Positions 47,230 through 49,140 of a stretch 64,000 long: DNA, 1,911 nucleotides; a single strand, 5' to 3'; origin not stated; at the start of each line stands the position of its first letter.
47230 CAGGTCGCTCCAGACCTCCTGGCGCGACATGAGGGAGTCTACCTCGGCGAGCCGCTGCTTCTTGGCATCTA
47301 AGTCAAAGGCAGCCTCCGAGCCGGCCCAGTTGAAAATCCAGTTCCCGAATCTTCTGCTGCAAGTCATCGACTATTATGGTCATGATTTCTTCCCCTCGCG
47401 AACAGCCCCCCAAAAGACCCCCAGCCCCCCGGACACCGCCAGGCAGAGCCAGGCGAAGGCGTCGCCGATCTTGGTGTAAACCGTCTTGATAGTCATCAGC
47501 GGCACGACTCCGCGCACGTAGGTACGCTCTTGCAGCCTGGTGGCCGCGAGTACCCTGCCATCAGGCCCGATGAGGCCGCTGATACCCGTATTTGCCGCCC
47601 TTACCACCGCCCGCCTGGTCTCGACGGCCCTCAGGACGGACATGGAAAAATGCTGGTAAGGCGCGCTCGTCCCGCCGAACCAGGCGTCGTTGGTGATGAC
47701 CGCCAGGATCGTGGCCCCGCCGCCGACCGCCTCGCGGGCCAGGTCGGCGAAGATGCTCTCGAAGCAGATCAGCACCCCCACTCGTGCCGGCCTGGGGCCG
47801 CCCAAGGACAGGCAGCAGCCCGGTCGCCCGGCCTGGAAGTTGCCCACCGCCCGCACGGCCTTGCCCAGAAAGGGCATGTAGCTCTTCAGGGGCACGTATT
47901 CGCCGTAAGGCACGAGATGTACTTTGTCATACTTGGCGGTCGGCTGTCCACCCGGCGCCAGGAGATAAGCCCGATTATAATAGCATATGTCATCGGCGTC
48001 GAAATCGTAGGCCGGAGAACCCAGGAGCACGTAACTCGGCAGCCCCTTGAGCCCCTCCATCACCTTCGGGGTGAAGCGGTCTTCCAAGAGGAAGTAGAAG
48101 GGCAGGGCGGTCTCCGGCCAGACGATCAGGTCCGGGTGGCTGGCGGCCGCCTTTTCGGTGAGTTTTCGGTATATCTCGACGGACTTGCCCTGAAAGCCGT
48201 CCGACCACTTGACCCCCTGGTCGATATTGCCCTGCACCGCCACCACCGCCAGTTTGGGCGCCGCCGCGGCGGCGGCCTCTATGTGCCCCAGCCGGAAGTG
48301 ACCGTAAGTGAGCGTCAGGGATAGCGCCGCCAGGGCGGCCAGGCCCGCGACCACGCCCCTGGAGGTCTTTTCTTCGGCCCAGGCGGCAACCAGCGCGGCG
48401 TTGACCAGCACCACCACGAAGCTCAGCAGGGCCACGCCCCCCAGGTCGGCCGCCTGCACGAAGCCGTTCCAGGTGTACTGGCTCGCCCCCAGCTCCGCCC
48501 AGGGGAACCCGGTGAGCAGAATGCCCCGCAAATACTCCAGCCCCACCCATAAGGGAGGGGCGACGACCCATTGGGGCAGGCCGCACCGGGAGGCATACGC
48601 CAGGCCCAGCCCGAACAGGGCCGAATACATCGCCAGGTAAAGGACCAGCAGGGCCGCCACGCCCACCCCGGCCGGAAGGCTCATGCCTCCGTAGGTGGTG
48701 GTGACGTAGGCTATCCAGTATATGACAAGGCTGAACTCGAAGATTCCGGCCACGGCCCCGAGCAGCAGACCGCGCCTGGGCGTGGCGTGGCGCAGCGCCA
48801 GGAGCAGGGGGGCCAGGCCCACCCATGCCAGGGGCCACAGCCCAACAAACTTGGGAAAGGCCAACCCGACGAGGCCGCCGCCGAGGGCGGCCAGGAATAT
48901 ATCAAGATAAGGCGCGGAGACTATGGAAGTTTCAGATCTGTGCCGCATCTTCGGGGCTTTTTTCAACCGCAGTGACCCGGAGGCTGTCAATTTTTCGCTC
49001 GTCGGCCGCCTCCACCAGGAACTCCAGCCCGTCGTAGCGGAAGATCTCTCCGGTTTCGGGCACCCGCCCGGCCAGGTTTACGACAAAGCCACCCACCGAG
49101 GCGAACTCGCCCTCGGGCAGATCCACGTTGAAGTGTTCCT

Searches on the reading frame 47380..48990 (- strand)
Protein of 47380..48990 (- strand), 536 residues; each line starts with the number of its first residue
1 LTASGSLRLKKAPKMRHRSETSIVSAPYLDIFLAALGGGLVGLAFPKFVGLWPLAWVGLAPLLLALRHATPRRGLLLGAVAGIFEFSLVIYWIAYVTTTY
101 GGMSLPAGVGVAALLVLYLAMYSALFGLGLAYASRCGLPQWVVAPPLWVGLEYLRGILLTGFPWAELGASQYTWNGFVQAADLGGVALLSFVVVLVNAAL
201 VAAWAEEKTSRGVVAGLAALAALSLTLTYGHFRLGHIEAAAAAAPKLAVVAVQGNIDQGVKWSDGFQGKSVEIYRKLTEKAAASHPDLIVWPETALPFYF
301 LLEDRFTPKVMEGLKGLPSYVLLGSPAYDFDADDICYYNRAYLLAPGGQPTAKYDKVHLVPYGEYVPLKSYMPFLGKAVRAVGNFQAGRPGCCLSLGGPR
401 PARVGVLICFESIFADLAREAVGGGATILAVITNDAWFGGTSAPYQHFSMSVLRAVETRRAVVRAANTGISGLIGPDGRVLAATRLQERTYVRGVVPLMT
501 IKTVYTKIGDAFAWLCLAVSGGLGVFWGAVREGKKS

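Call 53: search_protein_families(library=pfam, proteins=[window:47380-48990:-], max_evalue=0.00001)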
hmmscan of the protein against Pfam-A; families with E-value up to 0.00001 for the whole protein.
window:47380-48990:- (536 aa): 2 families
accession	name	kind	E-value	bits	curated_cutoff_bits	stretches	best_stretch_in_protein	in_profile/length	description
PF20154.4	LNT_N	-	1.2e-36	126.7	27.1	1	38-199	2-159/159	Apolipoprotein N-acyltransferase N-terminal domain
PF00795.27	CN_hydrolase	-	1.2e-28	100.6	23.2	1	272-493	19-243/256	Carbon-nitrogen hydrolase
